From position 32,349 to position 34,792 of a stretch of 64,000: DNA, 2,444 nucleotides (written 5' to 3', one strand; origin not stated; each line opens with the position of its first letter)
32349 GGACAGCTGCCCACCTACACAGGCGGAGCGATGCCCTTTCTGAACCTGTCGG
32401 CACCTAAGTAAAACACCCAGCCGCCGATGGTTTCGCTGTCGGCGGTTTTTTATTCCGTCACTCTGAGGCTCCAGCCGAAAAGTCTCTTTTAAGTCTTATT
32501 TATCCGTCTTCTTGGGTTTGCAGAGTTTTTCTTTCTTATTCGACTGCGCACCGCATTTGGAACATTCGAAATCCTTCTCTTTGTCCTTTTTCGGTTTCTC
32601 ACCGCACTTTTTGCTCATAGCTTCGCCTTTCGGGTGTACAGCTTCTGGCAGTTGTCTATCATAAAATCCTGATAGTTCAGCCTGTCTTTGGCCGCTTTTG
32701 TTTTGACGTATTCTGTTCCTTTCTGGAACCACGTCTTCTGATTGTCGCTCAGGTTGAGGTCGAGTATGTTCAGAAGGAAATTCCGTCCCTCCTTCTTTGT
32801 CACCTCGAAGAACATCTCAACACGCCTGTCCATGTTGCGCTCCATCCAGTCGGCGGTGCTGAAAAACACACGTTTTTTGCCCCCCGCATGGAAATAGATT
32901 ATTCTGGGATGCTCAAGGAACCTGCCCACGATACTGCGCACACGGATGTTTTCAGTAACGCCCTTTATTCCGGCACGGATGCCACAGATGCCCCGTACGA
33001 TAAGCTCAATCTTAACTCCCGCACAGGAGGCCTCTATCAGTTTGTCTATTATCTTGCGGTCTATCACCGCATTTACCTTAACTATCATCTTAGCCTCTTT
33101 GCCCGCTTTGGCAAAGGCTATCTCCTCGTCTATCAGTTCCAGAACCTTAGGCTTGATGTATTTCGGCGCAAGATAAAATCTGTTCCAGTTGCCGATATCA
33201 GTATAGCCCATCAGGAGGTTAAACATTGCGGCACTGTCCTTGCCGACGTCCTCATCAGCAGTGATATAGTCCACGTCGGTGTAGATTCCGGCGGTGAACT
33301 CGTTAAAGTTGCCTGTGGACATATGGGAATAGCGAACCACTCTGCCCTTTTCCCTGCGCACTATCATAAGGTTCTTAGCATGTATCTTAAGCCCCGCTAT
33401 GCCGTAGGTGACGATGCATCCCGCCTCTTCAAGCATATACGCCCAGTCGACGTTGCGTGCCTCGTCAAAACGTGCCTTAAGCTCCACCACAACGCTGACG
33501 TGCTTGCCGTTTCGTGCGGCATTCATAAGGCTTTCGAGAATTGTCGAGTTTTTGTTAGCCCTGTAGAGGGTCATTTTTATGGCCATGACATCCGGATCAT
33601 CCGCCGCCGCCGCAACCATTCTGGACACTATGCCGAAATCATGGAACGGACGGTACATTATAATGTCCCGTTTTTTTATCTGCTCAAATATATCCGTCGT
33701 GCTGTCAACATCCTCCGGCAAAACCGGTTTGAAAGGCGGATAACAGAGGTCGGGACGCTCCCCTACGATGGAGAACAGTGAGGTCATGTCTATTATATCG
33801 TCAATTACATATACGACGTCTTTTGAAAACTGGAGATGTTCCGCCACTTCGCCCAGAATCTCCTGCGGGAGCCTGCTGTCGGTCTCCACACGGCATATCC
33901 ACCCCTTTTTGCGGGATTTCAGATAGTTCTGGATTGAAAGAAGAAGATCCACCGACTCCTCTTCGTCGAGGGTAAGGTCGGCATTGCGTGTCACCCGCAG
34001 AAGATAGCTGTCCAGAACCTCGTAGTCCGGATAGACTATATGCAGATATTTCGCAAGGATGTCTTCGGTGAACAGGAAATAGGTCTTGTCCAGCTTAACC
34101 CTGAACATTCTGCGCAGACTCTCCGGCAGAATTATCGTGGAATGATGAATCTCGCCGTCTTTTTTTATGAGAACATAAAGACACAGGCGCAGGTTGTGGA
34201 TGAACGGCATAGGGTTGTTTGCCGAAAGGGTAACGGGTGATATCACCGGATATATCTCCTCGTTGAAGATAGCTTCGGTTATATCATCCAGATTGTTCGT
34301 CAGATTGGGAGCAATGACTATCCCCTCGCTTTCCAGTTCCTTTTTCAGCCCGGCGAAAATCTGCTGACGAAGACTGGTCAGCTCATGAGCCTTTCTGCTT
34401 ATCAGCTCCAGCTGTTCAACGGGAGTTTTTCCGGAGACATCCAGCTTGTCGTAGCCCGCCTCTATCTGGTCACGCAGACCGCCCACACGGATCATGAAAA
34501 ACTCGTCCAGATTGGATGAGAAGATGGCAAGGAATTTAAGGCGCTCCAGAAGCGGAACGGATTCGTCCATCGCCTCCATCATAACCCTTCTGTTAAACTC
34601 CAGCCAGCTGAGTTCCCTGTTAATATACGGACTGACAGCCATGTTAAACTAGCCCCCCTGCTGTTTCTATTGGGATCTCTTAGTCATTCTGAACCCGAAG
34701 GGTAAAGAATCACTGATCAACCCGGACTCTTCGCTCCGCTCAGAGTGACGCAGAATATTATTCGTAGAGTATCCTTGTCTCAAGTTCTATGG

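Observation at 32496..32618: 40-aa Lys-rich four-Cys mini-protein ATGA-coupled to the end of ppk1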

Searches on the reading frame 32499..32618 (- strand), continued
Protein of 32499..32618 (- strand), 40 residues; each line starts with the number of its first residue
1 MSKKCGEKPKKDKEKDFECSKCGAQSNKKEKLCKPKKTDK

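Call 57: find_related_loci(query=A2, collection=viral_contigs, flank=5000)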
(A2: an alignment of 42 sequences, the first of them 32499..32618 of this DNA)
Query A2 (40 aa) in viral_contigs; peptide patterns used: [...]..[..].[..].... (x = any residue, [..] = any of these).
22 stretches matched a pattern, but none encodes a relative of the query by tblastn (E <= 1e-3).

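Call 58: search_dna_similar(query=window:32499-32618:-, collection=plasmids, mode=protein, max_evalue=1, max_rows=15)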
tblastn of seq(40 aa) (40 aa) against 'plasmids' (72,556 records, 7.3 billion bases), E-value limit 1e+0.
No match.
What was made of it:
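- Tried and rejected: The viral-contig scan and the plasmid tblastn found no relatives (calls 57, 58).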

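Call 76: search_protein_families(library=pfam, proteins=[P0072, P0079, P0143, P0147, P0149, P0163, P0186, P0069, P0061, P0148], max_evalue=0.0001)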
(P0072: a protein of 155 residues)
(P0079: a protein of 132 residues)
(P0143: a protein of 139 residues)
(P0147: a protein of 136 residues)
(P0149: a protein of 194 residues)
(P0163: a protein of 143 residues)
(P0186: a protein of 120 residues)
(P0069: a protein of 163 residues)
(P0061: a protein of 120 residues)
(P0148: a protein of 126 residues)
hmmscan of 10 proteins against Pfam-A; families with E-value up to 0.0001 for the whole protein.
P0072 (155 aa): 0 families

P0079 (132 aa): 0 families

P0143 (139 aa): 0 families

P0147 (136 aa): 0 families

P0149 (194 aa): 0 families

P0163 (143 aa): 0 families

P0186 (120 aa): 0 families

P0069 (163 aa): 0 families

P0061 (120 aa): 0 families

P0148 (126 aa): 0 families
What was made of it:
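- Tried and rejected: Ten further long relatives had no Pfam domain (call 76).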

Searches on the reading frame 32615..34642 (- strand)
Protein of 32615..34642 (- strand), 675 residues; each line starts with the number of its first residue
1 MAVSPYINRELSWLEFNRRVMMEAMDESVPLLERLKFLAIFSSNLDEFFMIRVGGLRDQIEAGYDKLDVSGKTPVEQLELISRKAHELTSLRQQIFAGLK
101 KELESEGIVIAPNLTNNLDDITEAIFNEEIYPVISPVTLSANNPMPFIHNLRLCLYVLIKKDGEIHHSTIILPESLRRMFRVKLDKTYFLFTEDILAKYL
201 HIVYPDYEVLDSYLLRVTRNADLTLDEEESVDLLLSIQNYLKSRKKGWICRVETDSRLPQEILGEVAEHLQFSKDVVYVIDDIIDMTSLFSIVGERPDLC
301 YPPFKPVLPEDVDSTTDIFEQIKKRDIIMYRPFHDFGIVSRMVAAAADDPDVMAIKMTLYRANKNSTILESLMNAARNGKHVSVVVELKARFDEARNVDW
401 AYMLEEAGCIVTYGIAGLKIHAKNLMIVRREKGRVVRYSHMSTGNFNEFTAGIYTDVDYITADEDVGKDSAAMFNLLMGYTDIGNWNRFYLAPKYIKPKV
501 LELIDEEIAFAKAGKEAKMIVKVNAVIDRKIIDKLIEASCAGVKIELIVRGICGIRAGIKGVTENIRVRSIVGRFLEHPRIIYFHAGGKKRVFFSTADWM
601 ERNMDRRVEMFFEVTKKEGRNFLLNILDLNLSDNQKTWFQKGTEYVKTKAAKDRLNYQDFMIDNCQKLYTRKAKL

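Call 3: search_protein_families(library=pfam, proteins=[window:32615-34642:-], max_evalue=1)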
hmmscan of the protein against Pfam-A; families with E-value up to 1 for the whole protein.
window:32615-34642:- (675 aa): 5 families
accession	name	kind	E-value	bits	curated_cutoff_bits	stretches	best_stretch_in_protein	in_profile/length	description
PF17941.7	PP_kinase_C_1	-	1.7e-65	220.1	25.7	1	317-481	1-165/167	Polyphosphate kinase C-terminal domain 1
PF13090.12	PP_kinase_C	-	5.1e-59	199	25.8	1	491-650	3-162/172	Polyphosphate kinase C-terminal domain 2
PF02503.22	PP_kinase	-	6.5e-42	143.7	31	1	122-292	6-183/183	Polyphosphate kinase middle domain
PF13089.11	PP_kinase_N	-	1.3e-39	135.3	23.8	1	6-110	1-106/107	Polyphosphate kinase N-terminal domain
PF13091.12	PLDc_2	-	1.7e-09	38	27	2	516-618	11-119/132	PLD-like domain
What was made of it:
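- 32615..34642 (-): ppk1, polyphosphate kinase 1 (675 aa). PP_kinase N, middle, C1 and C2 domains (call 3).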

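Call 4: search_protein_families(library=ncbifam, proteins=[window:32615-34642:-], max_evalue=1)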
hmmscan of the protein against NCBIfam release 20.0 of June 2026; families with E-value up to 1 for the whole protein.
window:32615-34642:- (675 aa): 14 families
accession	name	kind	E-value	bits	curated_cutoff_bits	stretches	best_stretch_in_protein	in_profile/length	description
NF003921.0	PRK05443.2-2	subfamily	3.7e-230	766.1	701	1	4-670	21-699/707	RNA degradosome polyphosphate kinase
TIGR03705.1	poly_P_kin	equivalog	2.3e-229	763.3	465.85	1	6-663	2-672/673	polyphosphate kinase 1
NF003920.0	PRK05443.2-1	equivalog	2.5e-222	740.1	935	1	6-669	12-693/719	RNA degradosome polyphosphate kinase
NF003919.0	PRK05443.1-4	equivalog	1e-201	671.9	908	1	6-665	28-705/730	RNA degradosome polyphosphate kinase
NF003918.0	PRK05443.1-2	subfamily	3.6e-193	643.5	691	1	4-663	15-691/697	RNA degradosome polyphosphate kinase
NF003924.0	PRK05443.3-2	equivalog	3.9e-192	640.3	1058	1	6-673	9-680/699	RNA degradosome polyphosphate kinase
NF003922.0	PRK05443.2-3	equivalog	3.9e-189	630.2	981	1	6-662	52-725/735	RNA degradosome polyphosphate kinase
NF003927.0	PRK05443.3-6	equivalog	2.9e-164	548.3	1042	1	7-672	8-686/717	RNA degradosome polyphosphate kinase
NF003917.0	PRK05443.1-1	subfamily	4.5e-145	484.8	470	1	5-639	6-651/689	RNA degradosome polyphosphate kinase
NF003923.0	PRK05443.3-1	equivalog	1.2e-144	483.3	1116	1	5-639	6-656/692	RNA degradosome polyphosphate kinase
NF003926.0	PRK05443.3-4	equivalog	2.4e-138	462.4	1391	1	6-666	4-672/675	RNA degradosome polyphosphate kinase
NF003925.0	PRK05443.3-3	equivalog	2.1e-123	412.8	707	1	5-655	11-672/688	RNA degradosome polyphosphate kinase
NF010490.0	PRK13912.1-1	equivalog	0.02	15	211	1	492-610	19-135/159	nuclease NucT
NF010617.0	PRK14013.2-3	equivalog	0.045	13.2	613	1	343-420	96-173/350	hypothetical protein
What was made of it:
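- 32615..34642 (-): TIGR03705 at 763 bits against a cutoff of 466 (call 4).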

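Call 10: find_related_loci(query=window:32615-34642:-, collection=genome_contigs, flank=4000)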
Query window:32615-34642:- (675 aa) in genome_contigs; peptide patterns used: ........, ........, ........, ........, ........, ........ (x = any residue, [..] = any of these).
421 stretches matched a pattern; 243 encode a relative of the query (tblastn E <= 1e-3); the best 80 are kept; 80 distinct loci.
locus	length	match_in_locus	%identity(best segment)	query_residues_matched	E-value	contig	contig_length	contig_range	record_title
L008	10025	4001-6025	88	1-675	0e+0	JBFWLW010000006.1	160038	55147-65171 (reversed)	MAG: Deferribacterales bacterium isolate CA_2019_NHSR_75 NODE_245_length_160038_cov_98.000800_NHSR, whole genome shotgun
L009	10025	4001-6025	87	1-675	0e+0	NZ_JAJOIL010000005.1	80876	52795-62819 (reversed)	MAG: Seleniivibrio sp. isolate S2C1195 S2CNODE_35_length_80876_cov_10.941522, whole genome shotgun sequence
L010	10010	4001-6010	88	1-670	0e+0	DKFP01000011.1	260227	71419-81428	MAG TPA_asm: Deferribacteraceae bacterium UBA6793 UBA6793_contig_626, whole genome shotgun sequence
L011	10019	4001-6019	77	2-675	0e+0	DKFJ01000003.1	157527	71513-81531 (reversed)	MAG TPA_asm: Deferribacteraceae bacterium UBA6799 UBA6799_contig_3281, whole genome shotgun sequence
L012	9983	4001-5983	70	4-664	0e+0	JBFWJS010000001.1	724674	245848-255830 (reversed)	MAG: Deferribacterales bacterium isolate CA_2019_NHSR_24 NODE_7_length_724674_cov_336.866287_NHSR, whole genome shotgun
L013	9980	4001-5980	71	5-664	0e+0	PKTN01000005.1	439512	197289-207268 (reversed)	MAG: Denitrovibrio sp. isolate BM704 sc_8, whole genome shotgun sequence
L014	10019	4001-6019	76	2-675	0e+0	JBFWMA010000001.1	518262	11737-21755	MAG: Deferribacterales bacterium isolate CA_2019_NHSR_79 NODE_13_length_518262_cov_55.559731_NHSR, whole genome shotgun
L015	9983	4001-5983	67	4-664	0e+0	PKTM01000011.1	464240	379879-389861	MAG: Denitrovibrio sp. isolate BM701 sc_342, whole genome shotgun sequence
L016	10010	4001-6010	87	1-670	0e+0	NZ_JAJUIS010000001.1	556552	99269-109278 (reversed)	MAG: Seleniivibrio woodruffii isolate bin96 k141_300180_length_556552_cov_154.4509, whole genome shotgun sequence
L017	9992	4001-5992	51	6-666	0e+0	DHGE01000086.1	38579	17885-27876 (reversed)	MAG TPA_asm: Deferribacterales bacterium UBA4806 UBA4806_contig_3722, whole genome shotgun sequence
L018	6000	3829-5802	48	5-656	0e+0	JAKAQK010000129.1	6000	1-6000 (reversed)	MAG: bacterium isolate YF2.bin53 NODE_15441_length_6000_cov_2.284012, whole genome shotgun sequence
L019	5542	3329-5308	47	5-664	0e+0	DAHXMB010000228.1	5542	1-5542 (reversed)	MAG TPA_asm: Candidatus Acididesulfobacter sp. isolate clean1611 k141_542496, whole genome shotgun sequence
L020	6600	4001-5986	48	5-664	0e+0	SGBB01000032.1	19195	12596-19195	MAG: Candidatus Acididesulfobacter diazotrophicus isolate AP1 contig032, whole genome shotgun sequence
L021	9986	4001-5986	48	5-664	0e+0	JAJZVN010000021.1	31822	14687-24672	MAG: bacterium isolate SKS5.bin53 NODE_2336_length_31822_cov_5.291529, whole genome shotgun sequence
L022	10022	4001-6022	42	6-674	1e-176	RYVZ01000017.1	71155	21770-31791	MAG: Lachnospiraceae bacterium isolate MAG_RACS_002 NODE_63_length_71184_cov_45.651338, whole genome shotgun sequence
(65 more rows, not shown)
